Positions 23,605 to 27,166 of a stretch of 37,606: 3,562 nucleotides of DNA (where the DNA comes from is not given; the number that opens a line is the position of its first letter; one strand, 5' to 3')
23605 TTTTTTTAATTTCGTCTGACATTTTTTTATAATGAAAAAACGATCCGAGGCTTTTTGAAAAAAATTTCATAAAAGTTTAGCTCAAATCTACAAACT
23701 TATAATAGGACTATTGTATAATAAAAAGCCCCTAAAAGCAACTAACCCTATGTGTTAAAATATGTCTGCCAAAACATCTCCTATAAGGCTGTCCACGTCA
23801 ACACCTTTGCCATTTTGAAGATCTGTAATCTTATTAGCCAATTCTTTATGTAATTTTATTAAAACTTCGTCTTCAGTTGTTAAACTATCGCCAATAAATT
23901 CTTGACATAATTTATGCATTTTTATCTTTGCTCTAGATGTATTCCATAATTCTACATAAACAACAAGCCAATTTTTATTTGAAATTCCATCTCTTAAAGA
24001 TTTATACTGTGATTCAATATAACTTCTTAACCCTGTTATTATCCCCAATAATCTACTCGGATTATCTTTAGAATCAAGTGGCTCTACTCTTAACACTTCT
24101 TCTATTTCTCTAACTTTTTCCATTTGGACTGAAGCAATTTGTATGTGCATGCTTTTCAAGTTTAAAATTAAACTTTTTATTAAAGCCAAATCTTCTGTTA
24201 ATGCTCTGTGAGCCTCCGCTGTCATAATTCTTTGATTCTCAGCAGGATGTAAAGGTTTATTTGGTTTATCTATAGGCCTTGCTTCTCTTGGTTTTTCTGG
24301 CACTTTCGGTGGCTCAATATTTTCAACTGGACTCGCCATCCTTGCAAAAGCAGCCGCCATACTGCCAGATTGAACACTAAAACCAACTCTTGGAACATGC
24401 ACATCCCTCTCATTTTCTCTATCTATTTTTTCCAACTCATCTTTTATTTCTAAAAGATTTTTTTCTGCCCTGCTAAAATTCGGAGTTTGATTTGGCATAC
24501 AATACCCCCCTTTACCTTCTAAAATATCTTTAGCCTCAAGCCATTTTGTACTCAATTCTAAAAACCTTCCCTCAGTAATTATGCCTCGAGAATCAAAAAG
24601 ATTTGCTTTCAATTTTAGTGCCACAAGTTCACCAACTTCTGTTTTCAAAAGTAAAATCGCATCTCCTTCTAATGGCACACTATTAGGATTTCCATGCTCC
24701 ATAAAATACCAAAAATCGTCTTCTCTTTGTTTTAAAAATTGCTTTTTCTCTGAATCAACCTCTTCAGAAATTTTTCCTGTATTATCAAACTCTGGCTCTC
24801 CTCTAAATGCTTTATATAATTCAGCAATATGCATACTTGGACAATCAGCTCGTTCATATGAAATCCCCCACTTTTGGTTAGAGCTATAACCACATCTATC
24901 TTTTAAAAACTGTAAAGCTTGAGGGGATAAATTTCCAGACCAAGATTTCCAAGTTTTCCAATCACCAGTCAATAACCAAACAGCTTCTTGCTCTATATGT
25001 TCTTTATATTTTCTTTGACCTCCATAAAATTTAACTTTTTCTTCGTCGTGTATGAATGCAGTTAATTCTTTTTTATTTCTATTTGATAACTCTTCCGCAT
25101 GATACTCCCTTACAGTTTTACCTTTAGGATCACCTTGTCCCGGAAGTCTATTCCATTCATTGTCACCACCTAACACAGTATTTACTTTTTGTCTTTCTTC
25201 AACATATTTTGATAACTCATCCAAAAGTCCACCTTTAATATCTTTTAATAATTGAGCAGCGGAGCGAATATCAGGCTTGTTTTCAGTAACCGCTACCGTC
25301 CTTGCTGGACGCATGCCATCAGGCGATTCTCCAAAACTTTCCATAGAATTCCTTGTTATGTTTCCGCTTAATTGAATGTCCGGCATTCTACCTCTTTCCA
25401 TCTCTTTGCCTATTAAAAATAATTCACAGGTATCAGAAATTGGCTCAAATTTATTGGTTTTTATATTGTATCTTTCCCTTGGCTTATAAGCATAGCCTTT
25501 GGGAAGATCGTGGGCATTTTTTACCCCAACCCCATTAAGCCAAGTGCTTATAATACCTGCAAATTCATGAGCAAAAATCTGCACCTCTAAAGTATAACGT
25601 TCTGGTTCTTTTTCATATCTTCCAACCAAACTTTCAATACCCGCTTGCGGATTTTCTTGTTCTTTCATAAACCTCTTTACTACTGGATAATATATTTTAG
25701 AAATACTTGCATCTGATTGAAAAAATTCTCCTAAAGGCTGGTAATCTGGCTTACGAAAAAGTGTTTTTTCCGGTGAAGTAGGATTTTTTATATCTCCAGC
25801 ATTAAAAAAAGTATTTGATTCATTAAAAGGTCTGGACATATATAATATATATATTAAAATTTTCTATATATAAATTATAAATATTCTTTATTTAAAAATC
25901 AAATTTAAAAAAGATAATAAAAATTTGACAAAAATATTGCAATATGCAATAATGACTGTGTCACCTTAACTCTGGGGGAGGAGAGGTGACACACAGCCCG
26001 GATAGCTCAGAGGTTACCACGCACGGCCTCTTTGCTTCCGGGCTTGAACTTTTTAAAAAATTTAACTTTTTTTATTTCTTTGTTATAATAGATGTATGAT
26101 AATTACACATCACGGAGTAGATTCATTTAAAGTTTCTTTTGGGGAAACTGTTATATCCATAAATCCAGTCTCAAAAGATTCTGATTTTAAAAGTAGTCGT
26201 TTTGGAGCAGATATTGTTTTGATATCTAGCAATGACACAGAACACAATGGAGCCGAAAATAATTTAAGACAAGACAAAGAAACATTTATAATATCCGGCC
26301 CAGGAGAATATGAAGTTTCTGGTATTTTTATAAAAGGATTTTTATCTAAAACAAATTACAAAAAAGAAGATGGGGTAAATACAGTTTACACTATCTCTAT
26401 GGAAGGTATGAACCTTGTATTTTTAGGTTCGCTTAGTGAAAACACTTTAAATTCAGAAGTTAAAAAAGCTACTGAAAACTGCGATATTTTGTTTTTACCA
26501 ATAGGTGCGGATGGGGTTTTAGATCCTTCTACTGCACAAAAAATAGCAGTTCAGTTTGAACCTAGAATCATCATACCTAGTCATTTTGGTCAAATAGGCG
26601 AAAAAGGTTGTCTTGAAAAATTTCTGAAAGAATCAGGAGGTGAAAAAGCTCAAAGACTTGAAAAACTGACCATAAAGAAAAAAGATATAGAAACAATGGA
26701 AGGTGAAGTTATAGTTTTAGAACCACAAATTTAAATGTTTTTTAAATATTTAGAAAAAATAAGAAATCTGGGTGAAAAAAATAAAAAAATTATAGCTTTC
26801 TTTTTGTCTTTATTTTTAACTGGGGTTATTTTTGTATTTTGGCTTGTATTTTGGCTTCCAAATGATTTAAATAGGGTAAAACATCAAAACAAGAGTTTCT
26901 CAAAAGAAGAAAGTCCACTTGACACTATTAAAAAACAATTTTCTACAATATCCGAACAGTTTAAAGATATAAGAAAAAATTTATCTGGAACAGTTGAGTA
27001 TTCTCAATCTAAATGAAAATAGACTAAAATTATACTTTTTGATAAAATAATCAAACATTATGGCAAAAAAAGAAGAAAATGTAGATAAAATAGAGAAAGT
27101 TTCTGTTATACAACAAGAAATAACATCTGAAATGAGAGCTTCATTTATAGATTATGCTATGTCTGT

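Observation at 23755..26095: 694-aa Trp-rich protein of unknown family with locally raised GC, next to a promoter-driven hairpin and tRNA-like fragment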

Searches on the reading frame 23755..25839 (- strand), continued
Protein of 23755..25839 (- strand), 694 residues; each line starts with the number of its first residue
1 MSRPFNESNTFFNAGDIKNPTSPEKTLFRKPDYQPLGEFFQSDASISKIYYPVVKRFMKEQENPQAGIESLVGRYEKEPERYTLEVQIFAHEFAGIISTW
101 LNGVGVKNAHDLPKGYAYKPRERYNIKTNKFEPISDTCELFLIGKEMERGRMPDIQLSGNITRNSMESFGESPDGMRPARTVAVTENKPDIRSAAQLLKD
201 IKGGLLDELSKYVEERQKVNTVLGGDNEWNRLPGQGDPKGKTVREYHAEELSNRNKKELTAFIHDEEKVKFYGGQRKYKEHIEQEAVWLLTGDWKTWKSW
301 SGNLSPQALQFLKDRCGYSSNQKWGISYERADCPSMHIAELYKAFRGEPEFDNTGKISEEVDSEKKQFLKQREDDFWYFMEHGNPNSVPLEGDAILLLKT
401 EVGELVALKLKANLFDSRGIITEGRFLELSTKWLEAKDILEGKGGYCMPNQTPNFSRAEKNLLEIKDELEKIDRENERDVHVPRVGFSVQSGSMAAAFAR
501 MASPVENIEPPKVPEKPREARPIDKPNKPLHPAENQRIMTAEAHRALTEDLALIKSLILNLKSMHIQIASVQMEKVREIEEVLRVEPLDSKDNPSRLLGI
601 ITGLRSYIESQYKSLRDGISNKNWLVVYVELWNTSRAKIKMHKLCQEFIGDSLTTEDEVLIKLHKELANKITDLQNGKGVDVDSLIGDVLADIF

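Call 62: fold_search(model_id=the predicted structure, library=pdb)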
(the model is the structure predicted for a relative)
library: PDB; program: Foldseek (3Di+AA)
matches with E <= 10: 40; with E <= 0.001: 0
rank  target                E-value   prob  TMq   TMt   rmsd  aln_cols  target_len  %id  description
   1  7mqa_SB               6.0e-01  0.08  0.07  0.11  26.1       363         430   11  Cryo-EM structure of the human SSU processome, state post-A1 (released 2021-09-22)
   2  7d4i_3E               1.4e+00  0.05  0.07  0.10  25.9       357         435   14  Cryo-EM structure of 90S small ribosomal precursors complex with the DEAH-box RNA helicase Dhr1 (State F) (released 2021-10-06)
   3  9n49_G                1.8e+00  0.03  0.05  0.10  25.4       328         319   14  C-ring - single subunit of the 34-mer CCW flagellar switch complex - FliF, FliG, FliM, and FliN from Salmonella (released 2025-03-12)
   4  6f1t_f                2.1e+00  0.03  0.10  0.08  35.8       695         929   12  Cryo-EM structure of two dynein tail domains bound to dynactin and BICDR1 (released 2018-01-17)
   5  8iyj_B1               2.4e+00  0.02  0.05  0.08  49.9       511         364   10  Cryo-EM structure of the 48-nm repeat doublet microtubule from mouse sperm (released 2023-07-05)
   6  6nq8_C                2.9e+00  0.07  0.08  0.20  15.8       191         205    8  Crystal structure of YetJ mutant from Bacillus Subtilis - D171E (released 2019-04-17)
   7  6rxt_CD               3.0e+00  0.03  0.07  0.09  26.8       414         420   12  Cryo-EM structure of the 90S pre-ribosome (Kre33-Noc4) from Chaetomium thermophilum, state A (released 2019-08-14)
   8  6nq9_B                3.8e+00  0.06  0.08  0.20  15.8       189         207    8  Crystal structure of YetJ mutant from Bacillus Subtilis - D195E (released 2019-04-17)
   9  2cpt_MODEL_1_A        4.0e+00  0.14  0.08  0.33  16.4       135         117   12  Solution structure of MIT domain from human SKD1 (released 2005-11-19)
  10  8pr2_m                4.0e+00  0.02  0.08  0.10  35.2       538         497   14  Cytoplasmic dynein-1 heavy chain bound to JIP3-LZI (released 2024-03-27)
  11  8iyj_R4               4.2e+00  0.01  0.05  0.08  49.7       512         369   10  Cryo-EM structure of the 48-nm repeat doublet microtubule from mouse sperm (released 2023-07-05)
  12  8hpo_B                4.4e+00  0.02  0.10  0.10  35.4       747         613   10  Cryo-EM structure of a SIN3/HDAC complex from budding yeast (released 2023-05-03)
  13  7s0a_B                4.6e+00  0.12  0.11  0.23  13.6       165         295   14  Crystal structure of Penicillium verruculosum copalyl diphosphate synthase (PvCPS) alpha prenyltransferase domain vari (released 2021-10-13)
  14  9cpb_6H               5.0e+00  0.01  0.06  0.09  48.9       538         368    9  Atomic model of bovine Fallopian tube cilia doublet microtubule (48-nm periodicity) (released 2024-10-30)
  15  8yb7_C                5.3e+00  0.02  0.06  0.08  31.9       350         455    9  SARS-CoV-2 DMV nsp3-4 pore complex (consensus-pore, C3 symmetry) (released 2024-06-19)
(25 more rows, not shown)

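Call 63: fold_search(model_id=the predicted structure, library=viral)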
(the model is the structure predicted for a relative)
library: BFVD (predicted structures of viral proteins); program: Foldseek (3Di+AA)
matches with E <= 10: 143; with E <= 0.001: 0
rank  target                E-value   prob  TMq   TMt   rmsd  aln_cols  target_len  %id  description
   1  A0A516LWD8            8.8e-02  0.10  0.08  0.08  42.2       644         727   13  (no name in the UniProt tables at hand)
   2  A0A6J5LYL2            2.3e-01  0.08  0.08  0.09  41.4       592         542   12  Uncharacterized protein [uncultured Caudovirales phage]
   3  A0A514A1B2            3.3e-01  0.08  0.12  0.11  32.7       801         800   11  Uncharacterized protein [Aeromonas phage LAh10]
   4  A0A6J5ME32            4.4e-01  0.08  0.09  0.10  34.5       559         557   12  Uncharacterized protein [uncultured Caudovirales phage]
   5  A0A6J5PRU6            4.6e-01  0.04  0.07  0.06  42.7       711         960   13  Uncharacterized protein [uncultured Caudovirales phage]
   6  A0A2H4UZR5            5.3e-01  0.10  0.06  0.13  33.5       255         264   12  PP31/39K [Operophtera brumata nucleopolyhedrovirus]
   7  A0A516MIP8            5.3e-01  0.10  0.11  0.07  33.5       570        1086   10  (no name in the UniProt tables at hand)
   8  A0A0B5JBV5            5.3e-01  0.09  0.09  0.11  35.3       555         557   10  Uncharacterized protein [Pandoravirus inopinatum]
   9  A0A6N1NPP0            5.6e-01  0.10  0.07  0.08  31.8       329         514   11  Uncharacterized protein [Tupanvirus deep ocean]
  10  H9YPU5                6.1e-01  0.06  0.09  0.09  30.6       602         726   11  (no name in the UniProt tables at hand)
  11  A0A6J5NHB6            7.7e-01  0.06  0.09  0.09  31.9       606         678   14  Uncharacterized protein [uncultured Caudovirales phage]
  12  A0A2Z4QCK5            8.1e-01  0.08  0.09  0.07  39.8       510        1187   10  (no name in the UniProt tables at hand)
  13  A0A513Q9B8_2          8.5e-01  0.06  0.09  0.08  24.7       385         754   12  Genome polyprotein (Fragment) [Sapelovirus A]
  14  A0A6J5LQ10            9.3e-01  0.08  0.06  0.17  19.8       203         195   10  Phge_HK97_gp10, phage protein, HK97 gp10 family [uncultured Caudovirales phage]
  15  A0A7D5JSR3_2          9.8e-01  0.11  0.12  0.07  29.6       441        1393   11  RNA-directed RNA polymerase L [Halophytophthora RNA virus 2]
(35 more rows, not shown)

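Call 84: search_dna_similar(query=P0001, collection=phages, mode=protein, max_evalue=0.01)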
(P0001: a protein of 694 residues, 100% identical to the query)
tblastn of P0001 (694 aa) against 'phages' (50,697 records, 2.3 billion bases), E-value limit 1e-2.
No match.

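Call 85: search_dna_similar(query=P0001, collection=plasmids, mode=protein, max_evalue=0.01)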
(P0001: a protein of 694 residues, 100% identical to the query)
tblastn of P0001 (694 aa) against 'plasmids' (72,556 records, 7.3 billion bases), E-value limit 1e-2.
No match.
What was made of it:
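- Tried and rejected: tblastn against phage and plasmid records found no match (calls 84, 85).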

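Call 88: find_related_loci(query=A3, collection=viral_contigs, flank=8000)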
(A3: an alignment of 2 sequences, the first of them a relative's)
Query A3 (694 aa) in viral_contigs; peptide patterns used: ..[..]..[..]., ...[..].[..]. (x = any residue, [..] = any of these).
600 stretches matched a pattern, but none encodes a relative of the query by tblastn (E <= 1e-3).
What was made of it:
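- Tried and rejected: A viral-contig scan with the two-sequence alignment found no relative (call 88).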

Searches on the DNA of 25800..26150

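Call 9: search_rna_families(source=window, start=25800, end=26150, threshold=evalue, max_evalue=10, show_alignments=3)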
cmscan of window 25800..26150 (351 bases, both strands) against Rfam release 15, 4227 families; matches with E-value up to 10: 4.
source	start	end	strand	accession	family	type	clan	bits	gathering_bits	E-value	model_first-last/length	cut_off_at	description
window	25876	26052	+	RF00064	HgcG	Gene; snRNA; snoRNA; HACA-box;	-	21.3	77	0.00043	1-276/276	no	HgcG RNA (Pab40)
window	25815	25844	+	RF02218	ZNRD1-AS1_1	Gene; lncRNA;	-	15.6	50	0.8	40-68/68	no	ZNRD1 antisense RNA 1 conserved region 1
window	25872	26068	-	RF02515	AfaR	Gene; sRNA;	-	12.8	100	8.3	1-234/234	no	AfaR small RNA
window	25862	26014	-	RF00015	U4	Gene; snRNA; splicing;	CL00007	11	46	3.8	1-138/138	no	U4 spliceosomal RNA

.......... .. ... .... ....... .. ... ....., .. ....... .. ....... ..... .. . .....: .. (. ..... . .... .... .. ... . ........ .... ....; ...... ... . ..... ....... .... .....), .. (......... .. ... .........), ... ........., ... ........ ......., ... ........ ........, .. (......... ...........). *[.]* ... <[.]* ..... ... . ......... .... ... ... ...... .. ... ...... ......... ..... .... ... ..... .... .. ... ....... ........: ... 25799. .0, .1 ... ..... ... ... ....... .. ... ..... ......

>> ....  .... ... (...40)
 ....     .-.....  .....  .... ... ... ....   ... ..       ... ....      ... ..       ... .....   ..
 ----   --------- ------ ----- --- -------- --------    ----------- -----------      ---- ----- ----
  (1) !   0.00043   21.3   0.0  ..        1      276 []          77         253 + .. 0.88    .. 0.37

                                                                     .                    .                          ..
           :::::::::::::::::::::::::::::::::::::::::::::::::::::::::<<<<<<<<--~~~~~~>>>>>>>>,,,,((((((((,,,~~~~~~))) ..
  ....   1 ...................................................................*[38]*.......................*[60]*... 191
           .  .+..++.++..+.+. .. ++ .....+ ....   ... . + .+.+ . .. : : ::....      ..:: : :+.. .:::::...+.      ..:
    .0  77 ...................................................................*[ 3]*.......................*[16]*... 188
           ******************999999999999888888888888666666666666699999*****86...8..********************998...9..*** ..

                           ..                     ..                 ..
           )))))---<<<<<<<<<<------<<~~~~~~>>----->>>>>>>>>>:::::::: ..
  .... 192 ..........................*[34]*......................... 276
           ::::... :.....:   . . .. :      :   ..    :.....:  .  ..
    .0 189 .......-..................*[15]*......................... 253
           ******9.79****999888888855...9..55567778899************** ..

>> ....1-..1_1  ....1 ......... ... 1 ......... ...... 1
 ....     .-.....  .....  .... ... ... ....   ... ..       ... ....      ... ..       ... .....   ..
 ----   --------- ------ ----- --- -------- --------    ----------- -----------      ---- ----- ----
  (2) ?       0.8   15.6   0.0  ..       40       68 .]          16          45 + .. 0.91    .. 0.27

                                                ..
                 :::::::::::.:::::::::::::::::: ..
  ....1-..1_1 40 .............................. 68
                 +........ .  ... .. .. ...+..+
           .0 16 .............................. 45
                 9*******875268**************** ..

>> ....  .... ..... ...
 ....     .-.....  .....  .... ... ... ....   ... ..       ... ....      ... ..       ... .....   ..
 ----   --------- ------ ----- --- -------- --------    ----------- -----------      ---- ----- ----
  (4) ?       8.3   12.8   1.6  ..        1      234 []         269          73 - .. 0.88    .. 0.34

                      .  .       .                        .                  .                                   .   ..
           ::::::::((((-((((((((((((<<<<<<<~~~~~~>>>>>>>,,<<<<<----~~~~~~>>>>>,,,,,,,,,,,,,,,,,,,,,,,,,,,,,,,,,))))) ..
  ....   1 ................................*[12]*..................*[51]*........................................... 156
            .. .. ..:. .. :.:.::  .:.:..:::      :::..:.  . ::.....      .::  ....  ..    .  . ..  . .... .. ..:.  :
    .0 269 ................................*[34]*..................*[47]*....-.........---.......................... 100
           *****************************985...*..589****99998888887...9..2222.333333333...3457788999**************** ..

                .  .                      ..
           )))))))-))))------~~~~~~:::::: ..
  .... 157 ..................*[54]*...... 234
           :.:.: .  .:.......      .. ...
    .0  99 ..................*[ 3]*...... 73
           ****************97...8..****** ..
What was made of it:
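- On Any Rfam 15 RNA family (for the hairpin unit): The best sub-threshold hit is HgcG, 21.3 against 77 bits (call 9).
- Closest known: HgcG. Different: The score is 21.3 bits against a gathering score of 77 (call 9).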

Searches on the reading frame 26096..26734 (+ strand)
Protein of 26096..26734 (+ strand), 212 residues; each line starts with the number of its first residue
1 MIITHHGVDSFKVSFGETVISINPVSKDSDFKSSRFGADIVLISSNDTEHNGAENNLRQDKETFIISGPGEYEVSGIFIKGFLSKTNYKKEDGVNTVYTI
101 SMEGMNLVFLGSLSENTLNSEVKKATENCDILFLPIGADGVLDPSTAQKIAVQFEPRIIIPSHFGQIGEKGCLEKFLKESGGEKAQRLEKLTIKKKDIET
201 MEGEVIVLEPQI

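Call 15: search_protein_families(library=pfam, proteins=[window:26096-26734:+], max_evalue=0.01)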
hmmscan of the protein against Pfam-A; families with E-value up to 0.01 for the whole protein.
window:26096-26734:+ (212 aa): 1 family
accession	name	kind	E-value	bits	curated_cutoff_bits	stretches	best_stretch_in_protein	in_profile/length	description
PF13483.12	Lactamase_B_3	-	5.7e-25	88.6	24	1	3-163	2-160/160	Beta-lactamase superfamily domain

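Call 20: find_related_loci(query=window:26096-26734:+, collection=genome_contigs, flank=6000)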
Query window:26096-26734:+ (212 aa) in genome_contigs; peptide patterns used: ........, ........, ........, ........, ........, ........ (x = any residue, [..] = any of these).
66 stretches matched a pattern; 12 encode a relative of the query (tblastn E <= 1e-3); 12 distinct loci.
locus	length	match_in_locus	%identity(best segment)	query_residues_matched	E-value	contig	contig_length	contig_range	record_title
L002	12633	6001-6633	70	1-211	5e-100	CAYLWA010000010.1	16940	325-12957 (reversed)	MAG TPA_asm: uncultured Candidatus Saccharibacteria bacterium isolate SRP342105_co2_388 genome assembly, contig: NODE_34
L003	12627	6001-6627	67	1-208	4e-91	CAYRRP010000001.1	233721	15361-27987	MAG TPA_asm: uncultured Candidatus Saccharibacteria bacterium isolate SRP292972_co1_99 genome assembly, contig: NODE_72_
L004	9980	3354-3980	67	1-208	1e-90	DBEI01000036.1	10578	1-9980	MAG TPA_asm: Patescibacteria group bacterium UBA910 UBA910_contig_6070, whole genome shotgun sequence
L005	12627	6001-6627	66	1-208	5e-90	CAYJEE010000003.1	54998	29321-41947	MAG TPA_asm: uncultured Candidatus Saccharibacteria bacterium isolate ERP123247_co1_78 genome assembly, contig: NODE_289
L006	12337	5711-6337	64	1-208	1e-88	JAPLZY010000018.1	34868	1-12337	MAG: Candidatus Zambryskiibacteriota bacterium isolate LacPavin_0818_WC40_MAG_41_17 LacPavin_0818_WC40_scaffold_1125157,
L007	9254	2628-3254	65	1-208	1e-88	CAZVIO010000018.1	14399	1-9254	MAG TPA_asm: uncultured Candidatus Saccharibacteria bacterium isolate SRP285395_co1_490 genome assembly, contig: NODE_67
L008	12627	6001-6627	64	1-208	6e-88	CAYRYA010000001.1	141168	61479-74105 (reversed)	MAG TPA_asm: uncultured Candidatus Saccharibacteria bacterium isolate SRP286056_co1_77 genome assembly, contig: NODE_78_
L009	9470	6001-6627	65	1-208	4e-88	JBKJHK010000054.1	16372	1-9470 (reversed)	MAG: Parcubacteria group bacterium isolate ant_bin.105 S1Ck117_3441015_flag_1_multi_12.0000_len_16372, whole genome shot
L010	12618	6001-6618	61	1-205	6e-83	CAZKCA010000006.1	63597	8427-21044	MAG TPA_asm: uncultured Candidatus Saccharibacteria bacterium isolate SRP290908_co1_94 genome assembly, contig: NODE_430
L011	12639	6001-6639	56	1-212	9e-81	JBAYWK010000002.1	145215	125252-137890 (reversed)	MAG: Candidatus Paceibacterota bacterium isolate SO_2016_LW3_81 scaffold00158_LW162_2016, whole genome shotgun sequence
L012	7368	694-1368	54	1-210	4e-78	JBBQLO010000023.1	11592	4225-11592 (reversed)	MAG: Parcubacteria group bacterium isolate Co_metawrap_489 Cmw_489_k141_17987137_length_11592_cov_11.9923, whole genome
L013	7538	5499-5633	40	109-151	2e-4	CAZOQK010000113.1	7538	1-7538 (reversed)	MAG TPA_asm: uncultured Halobacteriales archaeon isolate SRP090399_co1_61 genome assembly, contig: NODE_4131_length_7538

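Call 61: search_protein_families(library=pfam, proteins=[L003:5424-5924:+, L005:5371-5913:+, L007:1946-2539:+, L008:5320-5913:+, L009:5354-5899:+, L006:5068-5643:+, L006:4519-5010:+, L006:3763-4392:+, L012:6-434:+], max_evalue=0.01)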
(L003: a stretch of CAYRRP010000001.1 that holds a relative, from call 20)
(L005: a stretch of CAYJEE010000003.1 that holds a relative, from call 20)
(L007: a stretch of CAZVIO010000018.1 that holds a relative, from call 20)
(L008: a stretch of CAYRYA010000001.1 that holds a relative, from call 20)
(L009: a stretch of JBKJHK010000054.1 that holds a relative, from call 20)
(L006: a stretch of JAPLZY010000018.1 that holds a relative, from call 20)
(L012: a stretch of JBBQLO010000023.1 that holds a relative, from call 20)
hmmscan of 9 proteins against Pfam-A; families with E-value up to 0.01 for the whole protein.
L003:5424-5924:+ (166 aa): 0 families

L005:5371-5913:+ (180 aa): 0 families

L007:1946-2539:+ (197 aa): 1 family
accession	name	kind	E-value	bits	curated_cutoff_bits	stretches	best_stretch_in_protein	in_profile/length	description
PF18895.5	T4SS_pilin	-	0.0051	17.3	26.6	1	8-49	7-45/71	Type IV secretion system pilin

L008:5320-5913:+ (197 aa): 0 families

L009:5354-5899:+ (181 aa): 0 families

L006:5068-5643:+ (191 aa): 1 family
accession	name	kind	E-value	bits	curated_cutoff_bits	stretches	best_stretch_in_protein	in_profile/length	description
PF23025.1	YbjQ_2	-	0.0084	16.8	29.1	0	131-182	21-78/103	C2 domain-containing protein 5, YbjQ-like domain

L006:4519-5010:+ (163 aa): 7 families
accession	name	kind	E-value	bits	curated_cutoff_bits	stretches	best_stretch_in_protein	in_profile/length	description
PF00583.31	Acetyltransf_1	-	1.1e-10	42.3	20.7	1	64-134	29-102/116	Acetyltransferase (GNAT) family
PF13508.13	Acetyltransf_7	-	4.5e-08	33.8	27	1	68-128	3-65/84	Acetyltransferase (GNAT) domain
PF13673.13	Acetyltransf_10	-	1e-07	32.4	23.6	1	68-133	31-93/128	Acetyltransferase (GNAT) domain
PF12568.14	PanZ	-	0.00045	20.1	22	1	68-119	38-89/128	Acetyltransferase (GNAT) domain, PanZ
PF14542.12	Acetyltransf_CG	-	0.00099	19.6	30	1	78-125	11-58/80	GCN5-related N-acetyl-transferase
PF13480.13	Acetyltransf_6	-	0.0026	18.4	22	1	63-128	67-132/143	Acetyltransferase (GNAT) domain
PF13420.13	Acetyltransf_4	-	0.0069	16.9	24.3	1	29-135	7-121/155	Acetyltransferase (GNAT) domain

L006:3763-4392:+ (209 aa): 0 families

L012:6-434:+ (142 aa): 0 families

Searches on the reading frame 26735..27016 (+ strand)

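Call 15: search_protein_families(library=pfam, proteins=[window:26735-27016:+], max_evalue=0.01)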
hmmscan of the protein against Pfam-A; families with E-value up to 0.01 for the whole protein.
window:26735-27016:+ (93 aa): 1 family
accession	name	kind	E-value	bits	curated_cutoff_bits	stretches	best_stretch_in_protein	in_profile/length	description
PF23973.1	DUF7299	-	0.0026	18.2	27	1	19-90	4-76/77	Family of unknown function (DUF7299)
